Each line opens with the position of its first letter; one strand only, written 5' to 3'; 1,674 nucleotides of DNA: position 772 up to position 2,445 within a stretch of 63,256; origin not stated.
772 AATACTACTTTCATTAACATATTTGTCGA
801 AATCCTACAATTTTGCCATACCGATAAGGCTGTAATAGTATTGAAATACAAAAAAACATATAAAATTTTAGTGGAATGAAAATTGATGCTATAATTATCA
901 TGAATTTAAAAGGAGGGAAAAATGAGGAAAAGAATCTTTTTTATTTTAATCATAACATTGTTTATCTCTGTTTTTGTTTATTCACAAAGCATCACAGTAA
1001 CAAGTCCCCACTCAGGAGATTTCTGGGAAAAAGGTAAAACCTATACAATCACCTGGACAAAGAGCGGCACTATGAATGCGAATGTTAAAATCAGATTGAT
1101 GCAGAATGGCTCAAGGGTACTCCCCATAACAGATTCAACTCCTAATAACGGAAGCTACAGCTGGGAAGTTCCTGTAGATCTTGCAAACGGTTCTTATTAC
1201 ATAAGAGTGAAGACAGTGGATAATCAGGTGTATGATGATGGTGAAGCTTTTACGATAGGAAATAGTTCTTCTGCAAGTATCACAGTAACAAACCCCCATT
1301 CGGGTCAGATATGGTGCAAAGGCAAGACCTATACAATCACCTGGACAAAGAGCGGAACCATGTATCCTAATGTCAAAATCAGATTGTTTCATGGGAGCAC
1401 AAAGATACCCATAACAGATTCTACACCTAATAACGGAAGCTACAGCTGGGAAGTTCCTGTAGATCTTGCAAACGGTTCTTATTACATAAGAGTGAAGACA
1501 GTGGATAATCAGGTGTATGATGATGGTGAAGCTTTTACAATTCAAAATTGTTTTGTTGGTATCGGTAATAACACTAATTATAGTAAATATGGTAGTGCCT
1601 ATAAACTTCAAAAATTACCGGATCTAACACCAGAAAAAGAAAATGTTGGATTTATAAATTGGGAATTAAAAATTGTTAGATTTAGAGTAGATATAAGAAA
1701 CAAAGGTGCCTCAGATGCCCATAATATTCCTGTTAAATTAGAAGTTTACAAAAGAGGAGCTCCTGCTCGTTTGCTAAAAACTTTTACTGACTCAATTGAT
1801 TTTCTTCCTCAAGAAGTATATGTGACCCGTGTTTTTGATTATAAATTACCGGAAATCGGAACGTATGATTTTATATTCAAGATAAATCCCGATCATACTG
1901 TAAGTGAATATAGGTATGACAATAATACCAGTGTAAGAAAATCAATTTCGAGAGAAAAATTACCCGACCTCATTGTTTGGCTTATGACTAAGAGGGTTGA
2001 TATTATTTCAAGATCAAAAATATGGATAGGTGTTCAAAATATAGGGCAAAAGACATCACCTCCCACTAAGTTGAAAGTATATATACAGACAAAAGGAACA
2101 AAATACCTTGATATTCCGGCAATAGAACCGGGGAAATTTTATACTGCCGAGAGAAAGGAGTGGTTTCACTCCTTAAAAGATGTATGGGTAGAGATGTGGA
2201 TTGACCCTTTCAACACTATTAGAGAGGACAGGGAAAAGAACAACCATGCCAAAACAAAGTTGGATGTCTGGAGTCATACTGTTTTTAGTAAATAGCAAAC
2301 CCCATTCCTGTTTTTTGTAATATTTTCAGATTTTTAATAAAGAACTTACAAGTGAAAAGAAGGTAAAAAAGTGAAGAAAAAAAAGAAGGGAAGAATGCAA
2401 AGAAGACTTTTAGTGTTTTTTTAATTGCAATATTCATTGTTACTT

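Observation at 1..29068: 29-kb head-to-tail array of 16 paralogous secreted proteins: a constant Ig-like repeat stalk with swappable tails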

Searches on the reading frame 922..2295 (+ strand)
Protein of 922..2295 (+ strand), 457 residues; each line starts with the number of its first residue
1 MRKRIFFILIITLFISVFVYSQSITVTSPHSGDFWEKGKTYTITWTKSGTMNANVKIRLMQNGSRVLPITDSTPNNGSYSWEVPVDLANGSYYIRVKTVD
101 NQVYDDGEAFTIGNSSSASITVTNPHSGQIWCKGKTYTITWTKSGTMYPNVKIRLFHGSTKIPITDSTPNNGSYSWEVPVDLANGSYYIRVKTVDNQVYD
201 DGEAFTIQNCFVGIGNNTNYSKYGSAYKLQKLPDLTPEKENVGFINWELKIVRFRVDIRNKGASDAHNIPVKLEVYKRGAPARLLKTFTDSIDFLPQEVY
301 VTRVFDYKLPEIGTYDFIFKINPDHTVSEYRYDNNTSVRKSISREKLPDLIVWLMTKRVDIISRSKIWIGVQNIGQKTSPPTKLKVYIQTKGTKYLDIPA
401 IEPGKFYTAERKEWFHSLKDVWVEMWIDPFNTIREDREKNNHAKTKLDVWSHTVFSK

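Call 5: search_protein_families(library=pfam, proteins=[window:922-2295:+], max_evalue=0.01)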
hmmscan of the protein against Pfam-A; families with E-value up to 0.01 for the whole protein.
window:922-2295:+ (457 aa): 13 families
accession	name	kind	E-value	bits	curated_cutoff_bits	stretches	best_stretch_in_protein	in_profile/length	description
PF10342.15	Kre9_KNH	-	3.1e-25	89.2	24.6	2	28-112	1-94/94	Kre9/KNH-like N-terminal Ig-like domain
PF07705.17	CARDB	-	1.2e-21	77.2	22.7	2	348-443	2-99/101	CARDB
PF17957.7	Big_7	-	1.3e-09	39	24.1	2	23-96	2-70/70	Bacterial Ig domain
PF14610.12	Psg1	-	9.7e-08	32.4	30.1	2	28-96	29-108/186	Ykl077w/Psg1 (Pma1 Stabilization in Golgi)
PF22898.2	NOMO1-like_1st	-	7.8e-07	29.5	27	0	53-104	13-61/85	BOS complex subunit NOMO1-like, first beta sandwich domain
PF19077.6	Big_13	-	1.8e-06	28.8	27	0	50-101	36-86/102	Bacterial Ig-like domain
PF17210.9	SdrD_B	-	1e-05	26.1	29.7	0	53-101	25-69/112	SdrD B-like domain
PF20009.4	GEVED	-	1.2e-05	26.5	24.4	0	62-102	17-57/78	GEVED domain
PF16974.11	NAR2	-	1.5e-05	25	26.6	0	72-119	86-129/142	High-affinity nitrate transporter accessory, Ig-like domain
PF17479.7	DUF3048_C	-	0.00025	21.8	25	0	22-60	63-98/114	Protein of unknown function (DUF3048) C-terminal domain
PF01835.25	MG2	-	0.002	18.9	32.8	0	66-102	50-86/96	MG2 domain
PF14734.12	DUF4469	-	0.0027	18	22.6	0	176-194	68-86/101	Domain of unknown function (DUF4469) with IG-like fold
PF03443.20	AA9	-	0.0042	17.4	27.8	0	165-192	119-147/207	Auxiliary Activity family 9 (formerly GH61)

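Call 17: find_encoding_contigs(protein=window:922-2295:+, flank=10000, max_places=6)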
Protein window:922-2295:+ (457 aa): 1 contig read that carries it; 1 place shown.
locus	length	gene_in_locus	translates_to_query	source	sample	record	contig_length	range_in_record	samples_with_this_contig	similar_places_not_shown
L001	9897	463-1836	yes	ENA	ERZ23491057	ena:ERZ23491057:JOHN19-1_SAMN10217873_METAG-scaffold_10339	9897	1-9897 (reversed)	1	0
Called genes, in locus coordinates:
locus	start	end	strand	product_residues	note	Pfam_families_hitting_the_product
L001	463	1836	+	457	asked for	PF10342:Kre9_KNH, PF14610:Psg1 (faint), PF16974:NAR2 (faint), PF17957:Big_7 (faint), PF19077:Big_13 (faint), PF20009:GEVED (faint), PF10342:Kre9_KNH, PF07705:CARDB, +2 more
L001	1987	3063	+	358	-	PF10342:Kre9_KNH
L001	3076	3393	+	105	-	-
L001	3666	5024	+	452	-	PF10342:Kre9_KNH, PF17957:Big_7 (weak), PF24558:DUF7604 (faint), PF22898:NOMO1-like_1st (faint), PF10342:Kre9_KNH (weak), PF07705:CARDB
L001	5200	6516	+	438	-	PF10342:Kre9_KNH, PF01835:MG2 (faint), PF22898:NOMO1-like_1st (faint), PF10342:Kre9_KNH, PF07705:CARDB (weak)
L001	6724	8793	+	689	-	PF01835:MG2 (faint), PF07705:CARDB (faint), PF10342:Kre9_KNH, PF14610:Psg1 (faint), PF17957:Big_7 (faint), PF19077:Big_13 (faint), PF17210:SdrD_B (faint), PF10342:Kre9_KNH, +1 more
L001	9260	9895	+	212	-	?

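Call 19: find_homologous_proteins(query=window:922-2295:+, max_evalue=0.00001)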
Query window:922-2295:+ (457 aa): 176 proteins with E <= 0.00001 among 2286 candidates; the best 120 are listed.
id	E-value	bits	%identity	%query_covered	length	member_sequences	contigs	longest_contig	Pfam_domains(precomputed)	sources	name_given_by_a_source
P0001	0.0e+0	1055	100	100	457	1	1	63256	PF16974.12,PF17957.8,PF20009.5,PF10342.16,PF14610.13,PF07705.18,PF22898.3,PF17210.10,PF19077.7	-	-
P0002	1.2e-239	814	77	100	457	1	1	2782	PF16974.12,PF17957.8,PF20009.5,PF10342.16,PF14610.13,PF07705.18,PF03443.21,PF19077.7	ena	-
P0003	6.4e-189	647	50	94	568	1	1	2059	PF16974.12,PF17957.8,PF20009.5,PF10342.16,PF14610.13,PF07705.18,PF22898.3,PF03443.21,PF01835.26,PF14734.13,PF19077.7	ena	-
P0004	1.8e-164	566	58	98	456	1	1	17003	PF16974.12,PF17957.8,PF20009.5,PF10342.16,PF14610.13,PF07705.18,PF19077.7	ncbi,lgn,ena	-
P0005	1.4e-157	543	58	46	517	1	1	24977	PF07495.20,PF17957.8,PF10342.16,PF14734.13,PF16974.12,PF20009.5,PF18962.8,PF20254.4,PF03443.21,PF05345.19,PF01835.26,PF19077.7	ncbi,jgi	-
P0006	6.4e-155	534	63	47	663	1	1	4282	PF07495.20,PF17957.8,PF10342.16,PF14610.13,PF14734.13,PF16974.12,PF04151.22,PF20009.5,PF07705.18,PF20254.4,PF03443.21,PF01835.26,PF19077.7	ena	-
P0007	1.7e-151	523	55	98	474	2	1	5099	PF17957.8,PF20009.5,PF10342.16,PF14610.13,PF07705.18,PF01835.26,PF19077.7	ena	-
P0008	8.5e-142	491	47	42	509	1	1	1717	PF17957.8,PF20009.5,PF10342.16,PF14610.13,PF03443.21,PF01835.26,PF14734.13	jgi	-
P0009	3.1e-138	479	52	94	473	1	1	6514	PF17957.8,PF20009.5,PF10342.16,PF14610.13,PF07705.18,PF01835.26,PF14734.13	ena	-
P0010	1.2e-137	478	52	100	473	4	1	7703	PF10342.16,PF14610.13,PF07705.18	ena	-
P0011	8.8e-137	475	58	41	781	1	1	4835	PF03442.21,PF01640.24,PF17957.8,PF10342.16,PF14610.13,PF18370.8,PF03628.19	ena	-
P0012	4.9e-136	472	78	56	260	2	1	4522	PF07705.18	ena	-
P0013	5.6e-125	436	49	98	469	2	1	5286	PF16974.12,PF04151.22,PF10342.16,PF07705.18,PF03443.21,PF01835.26,PF19077.7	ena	-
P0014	5.8e-125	436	52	84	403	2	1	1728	PF15418.13,PF16974.12,PF10342.16,PF07705.18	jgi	jgi:hypothetical protein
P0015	2.0e-124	434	47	100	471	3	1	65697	PF10342.16,PF07705.18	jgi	-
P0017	1.3e-119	418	61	43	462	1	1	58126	PF16974.12,PF04151.22,PF17957.8,PF20009.5,PF10342.16,PF14610.13,PF07705.18,PF05345.19,PF01835.26,PF14734.13,PF19077.7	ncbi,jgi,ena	-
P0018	3.5e-117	410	52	42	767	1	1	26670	PF00112.30,PF20009.5,PF10342.16,PF18560.8,PF03443.21,PF01835.26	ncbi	-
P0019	3.7e-112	394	44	96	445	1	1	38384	PF17957.8,PF10342.16,PF14610.13,PF14734.13,PF16974.12,PF04151.22,PF20009.5,PF07705.18,PF22898.3,PF03443.21,PF01835.26,PF19077.7,PF21223.4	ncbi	-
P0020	3.4e-104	367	41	82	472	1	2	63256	PF20009.5,PF10342.16,PF07705.18,PF22898.3,PF01835.26,PF14734.13,PF19077.7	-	-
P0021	7.7e-102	359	56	45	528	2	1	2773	PF17957.8,PF10342.16,PF14610.13,PF17210.10,PF14734.13,PF16974.12,PF04151.22,PF20009.5,PF20254.4,PF03443.21,PF01835.26,PF19077.7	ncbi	-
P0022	2.2e-101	358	58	45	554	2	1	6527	PF16974.12,PF04151.22,PF00576.28,PF17957.8,PF20009.5,PF10342.16,PF14610.13,PF03443.21,PF01835.26,PF14734.13,PF19077.7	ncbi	-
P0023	4.5e-97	344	43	100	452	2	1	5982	PF17957.8,PF10342.16,PF07705.18,PF22898.3,PF24558.2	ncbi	-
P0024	3.6e-96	341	55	45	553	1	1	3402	PF07495.20,PF16974.12,PF00576.28,PF17957.8,PF20009.5,PF10342.16,PF14610.13,PF03443.21,PF01835.26,PF14734.13,PF19077.7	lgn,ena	-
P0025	4.5e-94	334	53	48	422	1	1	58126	PF17957.8,PF20009.5,PF10342.16,PF14610.13,PF01835.26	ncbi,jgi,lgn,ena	-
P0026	1.1e-93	333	47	45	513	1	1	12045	PF16974.12,PF20009.5,PF10342.16,PF14610.13,PF03443.21,PF01835.26,PF19077.7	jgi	jgi:hypothetical protein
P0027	1.2e-93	333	43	95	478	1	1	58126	PF04151.22,PF17957.8,PF10342.16,PF07705.18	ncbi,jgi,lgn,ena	-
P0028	3.8e-92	328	49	42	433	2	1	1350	PF07495.20,PF16974.12,PF17957.8,PF20009.5,PF10342.16,PF03443.21,PF01835.26,PF19077.7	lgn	-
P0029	2.5e-90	322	55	46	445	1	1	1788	PF16974.12,PF17957.8,PF20009.5,PF10342.16,PF14610.13,PF03443.21,PF14734.13,PF19077.7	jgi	-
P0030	4.1e-88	314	56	46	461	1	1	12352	PF17957.8,PF20009.5,PF10342.16,PF14610.13,PF22898.3,PF13860.13,PF03443.21,PF01835.26,PF19077.7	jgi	-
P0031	3.1e-86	308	66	45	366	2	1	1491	PF04151.22,PF17957.8,PF20009.5,PF10342.16,PF14610.13,PF22898.3,PF01835.26,PF19077.7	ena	-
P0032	1.6e-85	306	67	46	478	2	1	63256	PF10648.16,PF17957.8,PF20009.5,PF10342.16,PF14610.13,PF03443.21,PF01835.26,PF19077.7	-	-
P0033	3.8e-85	304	66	45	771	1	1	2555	PF16974.12,PF17957.8,PF20009.5,PF10342.16,PF14610.13,PF07705.18,PF19077.7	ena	-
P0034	8.8e-84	300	60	46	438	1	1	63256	PF10342.16,PF07705.18,PF22898.3,PF01835.26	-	-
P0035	2.6e-83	298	67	46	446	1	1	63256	PF17957.8,PF20009.5,PF10342.16,PF14610.13,PF19077.7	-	-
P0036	1.4e-82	296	58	45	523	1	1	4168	PF07495.20,PF16974.12,PF04151.22,PF17957.8,PF20009.5,PF10342.16,PF03443.21,PF01835.26,PF17210.10,PF14734.13,PF19077.7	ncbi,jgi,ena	-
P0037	2.9e-82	295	55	43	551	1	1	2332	PF00576.28,PF10342.16,PF22898.3,PF01835.26,PF14734.13,PF19077.7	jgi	jgi:5-hydroxyisourate hydrolase-like protein (transthyretin family)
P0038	3.4e-82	295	43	46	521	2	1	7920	PF20009.5,PF10342.16,PF01835.26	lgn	-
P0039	8.0e-82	293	40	95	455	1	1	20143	PF17957.8,PF10342.16,PF14610.13,PF07705.18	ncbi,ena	-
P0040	7.4e-81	290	67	45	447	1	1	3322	PF10648.16,PF17957.8,PF20009.5,PF10342.16,PF14610.13,PF01835.26,PF09136.17,PF19077.7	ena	-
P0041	5.3e-80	287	57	45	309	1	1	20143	PF17957.8,PF20009.5,PF10342.16,PF14610.13,PF22898.3,PF03443.21,PF14734.13,PF19077.7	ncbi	-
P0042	1.3e-79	286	52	61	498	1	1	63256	PF04151.22,PF17957.8,PF20009.5,PF10342.16,PF14610.13,PF22898.3,PF17210.10,PF19077.7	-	-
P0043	3.9e-79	285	56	46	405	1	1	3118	PF17957.8,PF20009.5,PF10342.16,PF14610.13,PF00188.33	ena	-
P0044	8.3e-79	284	65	46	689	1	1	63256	PF17957.8,PF20009.5,PF10342.16,PF14610.13,PF07705.18,PF01835.26,PF17210.10,PF19077.7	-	-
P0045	1.2e-77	280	63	46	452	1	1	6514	PF10342.16,PF14610.13,PF22898.3,PF01835.26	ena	-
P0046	4.2e-76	275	46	42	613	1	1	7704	PF00112.30,PF17957.8,PF10342.16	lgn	-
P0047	6.2e-76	274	46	42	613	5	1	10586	PF00112.30,PF17957.8,PF10342.16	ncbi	-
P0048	6.2e-75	271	45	45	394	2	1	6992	PF15418.13,PF16974.12,PF17957.8,PF20009.5,PF10342.16,PF01835.26,PF17210.10,PF14734.13,PF19077.7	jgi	-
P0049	7.3e-74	267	40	86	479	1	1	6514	PF17957.8,PF10342.16,PF07705.18,PF22898.3,PF19077.7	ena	-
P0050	1.1e-73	267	45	42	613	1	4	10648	PF00112.30,PF17957.8,PF10342.16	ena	-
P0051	1.1e-73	267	45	42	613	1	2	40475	PF00112.30,PF17957.8,PF10342.16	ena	-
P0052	3.0e-73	265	30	95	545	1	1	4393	PF10342.16,PF07705.18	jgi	-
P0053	9.0e-73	264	61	45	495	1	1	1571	PF17957.8,PF20009.5,PF10342.16,PF14610.13,PF22898.3,PF19077.7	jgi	jgi:hypothetical protein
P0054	2.8e-72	262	46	46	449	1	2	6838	PF16974.12,PF17957.8,PF20009.5,PF10342.16,PF14610.13,PF03443.21,PF05345.19,PF01835.26,PF14734.13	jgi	jgi:hypothetical protein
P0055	4.1e-72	261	59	45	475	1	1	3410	PF16974.12,PF20009.5,PF10342.16,PF07705.18,PF22898.3,PF05345.19,PF01835.26,PF19077.7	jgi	-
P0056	1.2e-70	257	56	46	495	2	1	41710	PF16974.12,PF17957.8,PF20009.5,PF10342.16,PF14610.13,PF03443.21,PF19077.7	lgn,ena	-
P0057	1.5e-69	253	54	50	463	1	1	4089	PF24302.2,PF17957.8,PF20009.5,PF10342.16,PF18962.8,PF22898.3,PF03443.21,PF19077.7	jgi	jgi:hypothetical protein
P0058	1.3e-68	250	58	46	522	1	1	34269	PF17957.8,PF10342.16,PF14610.13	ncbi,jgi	-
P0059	3.8e-67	245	55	48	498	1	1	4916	PF17957.8,PF10342.16,PF14610.13,PF05345.19,PF19077.7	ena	-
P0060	4.3e-65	238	43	45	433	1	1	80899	PF10342.16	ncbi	-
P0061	4.0e-63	232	34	100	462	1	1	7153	PF17957.8,PF10342.16,PF14610.13,PF07705.18,PF24558.2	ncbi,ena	-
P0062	3.5e-62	229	53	46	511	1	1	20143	PF17957.8,PF20009.5,PF10342.16,PF14610.13,PF19077.7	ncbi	-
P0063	6.5e-62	228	42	40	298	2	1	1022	PF10342.16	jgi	jgi:hypothetical protein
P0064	2.8e-60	222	36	90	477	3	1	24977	PF10342.16,PF07705.18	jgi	-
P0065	1.5e-59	220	34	98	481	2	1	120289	PF10342.16,PF07705.18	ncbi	-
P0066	3.5e-58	216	50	46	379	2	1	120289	PF16974.12,PF17957.8,PF20009.5,PF10342.16,PF03443.21,PF01835.26,PF00041.28,PF19077.7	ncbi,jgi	-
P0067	3.9e-58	215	52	46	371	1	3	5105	PF17957.8,PF10342.16,PF01835.26,PF14734.13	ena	-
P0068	1.0e-57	214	47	51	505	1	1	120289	PF16974.12,PF10342.16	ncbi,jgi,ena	-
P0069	3.5e-57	212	43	43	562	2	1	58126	PF17957.8,PF10342.16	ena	-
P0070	1.1e-55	207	35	81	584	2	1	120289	PF16974.12,PF17957.8,PF20009.5,PF10342.16,PF07705.18,PF03443.21,PF01835.26,PF00041.28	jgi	-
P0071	1.4e-55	207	52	46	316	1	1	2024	PF04151.22,PF10342.16,PF17802.8,PF13620.13,PF05345.19,PF01835.26,PF22904.4,PF19077.7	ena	-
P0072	6.4e-55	205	51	45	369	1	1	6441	PF20009.5,PF10342.16,PF19077.7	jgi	-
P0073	3.2e-54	203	47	42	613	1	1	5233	PF00112.30,PF17957.8,PF10342.16,PF17515.8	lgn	-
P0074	1.1e-53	201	47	46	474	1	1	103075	PF17957.8,PF20009.5,PF10342.16,PF19077.7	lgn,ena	-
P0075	2.0e-53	200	37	75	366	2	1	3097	PF17957.8,PF10342.16,PF07705.18,PF14734.13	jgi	-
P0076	2.4e-53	200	45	46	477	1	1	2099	PF17957.8,PF20009.5,PF10342.16,PF01835.26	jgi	jgi:hypothetical protein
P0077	1.0e-52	198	48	50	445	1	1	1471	PF20009.5,PF10342.16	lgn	-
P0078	3.0e-52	196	42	45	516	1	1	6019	PF10342.16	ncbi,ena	-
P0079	5.9e-52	195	36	45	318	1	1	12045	PF10342.16,PF01835.26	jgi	jgi:hypothetical protein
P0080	2.3e-51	193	50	44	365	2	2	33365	PF20009.5,PF10342.16,PF03443.21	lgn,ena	-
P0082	9.1e-51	191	43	46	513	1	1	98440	PF17957.8,PF20009.5,PF10342.16,PF03443.21,PF01835.26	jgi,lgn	jgi:hypothetical protein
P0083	1.0e-50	191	39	74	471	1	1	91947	PF17957.8,PF10342.16,PF07705.18,PF01835.26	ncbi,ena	-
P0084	6.3e-50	188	48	46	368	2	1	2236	PF17957.8,PF20009.5,PF10342.16,PF14610.13,PF01835.26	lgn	-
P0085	7.1e-49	185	32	45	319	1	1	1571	PF17957.8,PF10342.16,PF19077.7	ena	-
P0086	2.6e-48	183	43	41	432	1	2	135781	PF17957.8,PF10342.16,PF14610.13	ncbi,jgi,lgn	-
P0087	4.2e-47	179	46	46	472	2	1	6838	PF16974.12,PF17957.8,PF10342.16,PF07705.18,PF03443.21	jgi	jgi:hypothetical protein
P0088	4.5e-47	179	48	40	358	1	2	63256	PF10342.16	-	-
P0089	2.5e-46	176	46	45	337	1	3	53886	PF16974.12,PF10342.16,PF14610.13,PF03443.21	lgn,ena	-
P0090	1.5e-45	174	46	45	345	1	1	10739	PF10648.16,PF16974.12,PF20009.5,PF10342.16,PF14610.13,PF03443.21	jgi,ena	-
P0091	2.7e-45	173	43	41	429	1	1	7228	PF17957.8,PF10342.16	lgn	-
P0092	3.3e-45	173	38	46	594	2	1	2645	PF10342.16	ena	-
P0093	1.4e-44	171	41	41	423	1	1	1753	PF10342.16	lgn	-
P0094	1.6e-44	171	69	25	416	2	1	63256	PF17957.8,PF10342.16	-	-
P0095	2.0e-44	170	46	45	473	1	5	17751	PF10342.16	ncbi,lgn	-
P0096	4.4e-44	169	42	51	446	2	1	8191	PF10342.16,PF05345.19,PF01835.26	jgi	jgi:hypothetical protein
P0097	5.9e-44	169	43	42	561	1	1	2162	PF17957.8,PF10342.16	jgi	jgi:hypothetical protein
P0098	7.2e-44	168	41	45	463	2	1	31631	PF20009.5,PF10342.16,PF01835.26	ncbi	ncbi:MAG: Ser-Thr-rich GPI-anchored membrane family protein [Acidobacteriota bacterium]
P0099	1.7e-43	167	40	45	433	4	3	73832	PF20009.5,PF10342.16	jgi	jgi:hypothetical protein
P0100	3.1e-43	166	38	44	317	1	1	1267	PF17957.8,PF10342.16,PF14610.13,PF01835.26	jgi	jgi:hypothetical protein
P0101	3.2e-43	166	40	47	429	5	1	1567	PF20009.5,PF10342.16,PF01835.26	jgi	-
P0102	3.6e-43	166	43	45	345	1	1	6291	PF10342.16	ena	-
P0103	3.9e-43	166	43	46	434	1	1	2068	PF17957.8,PF10342.16,PF14610.13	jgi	-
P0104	5.8e-43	165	33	79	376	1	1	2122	PF10342.16,PF07705.18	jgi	jgi:hypothetical protein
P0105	1.7e-42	164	39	47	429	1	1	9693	PF17957.8,PF20009.5,PF10342.16,PF01835.26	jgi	jgi:hypothetical protein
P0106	1.8e-42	164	44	46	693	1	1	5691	PF01833.31,PF10342.16,PF07705.18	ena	-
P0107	1.8e-42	164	44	46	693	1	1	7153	PF01833.31,PF10342.16,PF07705.18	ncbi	-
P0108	3.2e-42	163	39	53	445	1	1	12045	PF10342.16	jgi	jgi:hypothetical protein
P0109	1.5e-41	161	42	45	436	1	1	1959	PF17957.8,PF10342.16,PF14610.13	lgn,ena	-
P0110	6.0e-41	159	63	27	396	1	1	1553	PF10342.16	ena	-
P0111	1.3e-39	154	46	42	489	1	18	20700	PF10342.16,PF14610.13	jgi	jgi:hypothetical protein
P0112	2.9e-39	153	43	46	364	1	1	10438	PF10342.16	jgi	-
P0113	6.8e-39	152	41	45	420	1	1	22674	PF20009.5,PF10342.16,PF14610.13,PF05345.19,PF01835.26,PF19077.7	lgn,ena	-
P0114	7.5e-39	152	49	34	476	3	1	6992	PF17957.8,PF10342.16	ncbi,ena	-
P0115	1.1e-38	151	63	25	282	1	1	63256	PF17957.8,PF10342.16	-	-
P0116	1.8e-38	151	39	45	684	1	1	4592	PF17957.8,PF10342.16,PF14610.13,PF07705.18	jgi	jgi:hypothetical protein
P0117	3.1e-38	150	40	40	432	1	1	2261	PF10342.16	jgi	jgi:hypothetical protein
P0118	2.2e-37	147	38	41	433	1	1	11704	PF10342.16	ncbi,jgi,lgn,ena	-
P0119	2.6e-37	147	41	42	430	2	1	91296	PF17957.8,PF10342.16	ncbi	-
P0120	1.5e-36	144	43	46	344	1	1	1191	PF16974.12,PF20009.5,PF10342.16,PF14610.13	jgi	jgi:hypothetical protein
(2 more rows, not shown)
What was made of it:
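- Closest known: Pfam PF10342. Same: One homolog carries that NCBI name (call 19).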

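Call 20: find_encoding_contigs(protein=P0017, flank=10000, max_places=3)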
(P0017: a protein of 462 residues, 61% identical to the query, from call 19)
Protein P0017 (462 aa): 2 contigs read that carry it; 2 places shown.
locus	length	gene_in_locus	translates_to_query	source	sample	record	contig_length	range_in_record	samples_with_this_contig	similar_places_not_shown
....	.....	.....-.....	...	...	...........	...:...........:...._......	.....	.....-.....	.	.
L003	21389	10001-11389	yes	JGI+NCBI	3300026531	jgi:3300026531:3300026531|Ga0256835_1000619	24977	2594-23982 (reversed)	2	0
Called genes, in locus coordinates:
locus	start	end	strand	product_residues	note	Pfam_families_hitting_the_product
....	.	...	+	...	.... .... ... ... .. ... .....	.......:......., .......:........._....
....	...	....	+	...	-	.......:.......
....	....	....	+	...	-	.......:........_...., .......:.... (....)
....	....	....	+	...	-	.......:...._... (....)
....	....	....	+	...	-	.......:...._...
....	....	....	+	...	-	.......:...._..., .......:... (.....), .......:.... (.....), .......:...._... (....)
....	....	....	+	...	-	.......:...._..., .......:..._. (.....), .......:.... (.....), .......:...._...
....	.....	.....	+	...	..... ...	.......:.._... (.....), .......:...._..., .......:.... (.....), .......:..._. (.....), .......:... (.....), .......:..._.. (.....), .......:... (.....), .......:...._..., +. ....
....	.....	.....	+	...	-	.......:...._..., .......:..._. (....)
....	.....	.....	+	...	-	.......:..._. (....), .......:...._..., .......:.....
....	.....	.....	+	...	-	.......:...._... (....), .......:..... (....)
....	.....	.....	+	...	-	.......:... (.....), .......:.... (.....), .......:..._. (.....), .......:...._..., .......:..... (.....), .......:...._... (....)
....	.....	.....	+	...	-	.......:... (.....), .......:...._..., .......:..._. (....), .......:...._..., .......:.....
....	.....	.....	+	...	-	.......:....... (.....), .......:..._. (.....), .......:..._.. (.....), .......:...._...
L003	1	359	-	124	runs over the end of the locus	-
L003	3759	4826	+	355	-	PF10342:Kre9_KNH (weak)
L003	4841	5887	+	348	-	PF10342:Kre9_KNH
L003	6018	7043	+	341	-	PF10342:Kre9_KNH, PF01835:MG2 (faint), PF16974:NAR2 (faint), PF10342:Kre9_KNH (weak)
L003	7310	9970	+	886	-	PF10342:Kre9_KNH, PF17957:Big_7 (faint), PF16974:NAR2 (faint), PF10342:Kre9_KNH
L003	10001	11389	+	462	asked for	PF05345:He_PIG (faint), PF10342:Kre9_KNH, PF14610:Psg1 (faint), PF17957:Big_7 (faint), PF04151:PPC (faint), PF19077:Big_13 (faint), PF01835:MG2 (faint), PF10342:Kre9_KNH, +4 more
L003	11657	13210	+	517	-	PF03443:AA9 (faint), PF05345:He_PIG (faint), PF20009:GEVED (faint), PF10342:Kre9_KNH, PF16974:NAR2 (faint), PF19077:Big_13 (faint), PF10342:Kre9_KNH, PF17957:Big_7 (weak), +5 more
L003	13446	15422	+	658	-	PF19077:Big_13 (faint), PF04151:PPC (faint), PF10342:Kre9_KNH, PF17957:Big_7 (weak), PF00576:Transthyretin (faint), PF01835:MG2 (faint), PF10342:Kre9_KNH, PF17957:Big_7 (weak), +3 more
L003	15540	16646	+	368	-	PF17957:Big_7 (weak), PF10342:Kre9_KNH, PF07705:CARDB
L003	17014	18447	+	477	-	PF10342:Kre9_KNH (weak), PF07705:CARDB (weak)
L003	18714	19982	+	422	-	PF01835:MG2 (faint), PF14610:Psg1 (faint), PF17957:Big_7 (faint), PF10342:Kre9_KNH, PF20009:GEVED (faint), PF10342:Kre9_KNH (weak)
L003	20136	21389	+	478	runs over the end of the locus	PF04151:PPC (faint), PF10342:Kre9_KNH, PF17957:Big_7 (weak), PF10342:Kre9_KNH, PF07705:CARDB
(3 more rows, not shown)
